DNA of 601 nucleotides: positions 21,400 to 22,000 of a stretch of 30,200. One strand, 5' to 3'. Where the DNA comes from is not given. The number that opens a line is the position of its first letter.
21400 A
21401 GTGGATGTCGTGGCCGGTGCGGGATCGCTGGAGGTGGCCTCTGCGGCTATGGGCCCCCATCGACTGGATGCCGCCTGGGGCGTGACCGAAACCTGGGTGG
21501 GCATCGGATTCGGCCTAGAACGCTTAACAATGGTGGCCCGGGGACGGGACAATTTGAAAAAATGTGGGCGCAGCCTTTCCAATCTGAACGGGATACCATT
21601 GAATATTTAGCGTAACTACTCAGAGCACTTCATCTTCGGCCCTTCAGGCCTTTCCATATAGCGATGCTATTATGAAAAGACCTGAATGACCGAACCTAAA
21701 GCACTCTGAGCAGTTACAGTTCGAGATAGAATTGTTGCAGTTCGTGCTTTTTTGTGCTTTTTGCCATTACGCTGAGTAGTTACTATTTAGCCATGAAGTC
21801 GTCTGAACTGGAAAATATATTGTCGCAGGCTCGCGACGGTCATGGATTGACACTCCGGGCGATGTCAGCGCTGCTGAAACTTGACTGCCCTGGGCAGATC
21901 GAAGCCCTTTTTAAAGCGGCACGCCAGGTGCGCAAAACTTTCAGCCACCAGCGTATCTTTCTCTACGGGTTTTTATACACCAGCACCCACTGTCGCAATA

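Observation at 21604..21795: MITE with an 8-bp target duplication inserted precisely at the pylSc-pylB junction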

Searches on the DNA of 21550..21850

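Call 46: search_rna_families(source=window, start=21550, end=21850, threshold=evalue, max_evalue=1)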
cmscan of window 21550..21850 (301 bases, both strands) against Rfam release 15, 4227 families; matches with E-value up to 1: 5.
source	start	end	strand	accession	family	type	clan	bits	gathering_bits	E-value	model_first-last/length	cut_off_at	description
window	21629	21700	-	RF03932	mir-1597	Gene; miRNA;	-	28.3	93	0.0014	1-73/73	no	mir-1597 microRNA precursor family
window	21636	21695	+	RF03566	mir-4875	Gene; miRNA;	-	26.8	90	0.0017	1-73/73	no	mir-4875 microRNA precursor family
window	21614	21714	-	RF04252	mir-8186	Gene; miRNA;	-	25.7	80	0.0013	1-61/61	no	mir-8186 microRNA precursor family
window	21641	21689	-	RF03394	mir-2574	Gene; miRNA;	-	23.5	90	0.01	1-68/68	no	mir-2574 microRNA precursor family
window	21640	21688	+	RF03394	mir-2574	Gene; miRNA;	-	19.5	90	0.14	1-68/68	no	mir-2574 microRNA precursor family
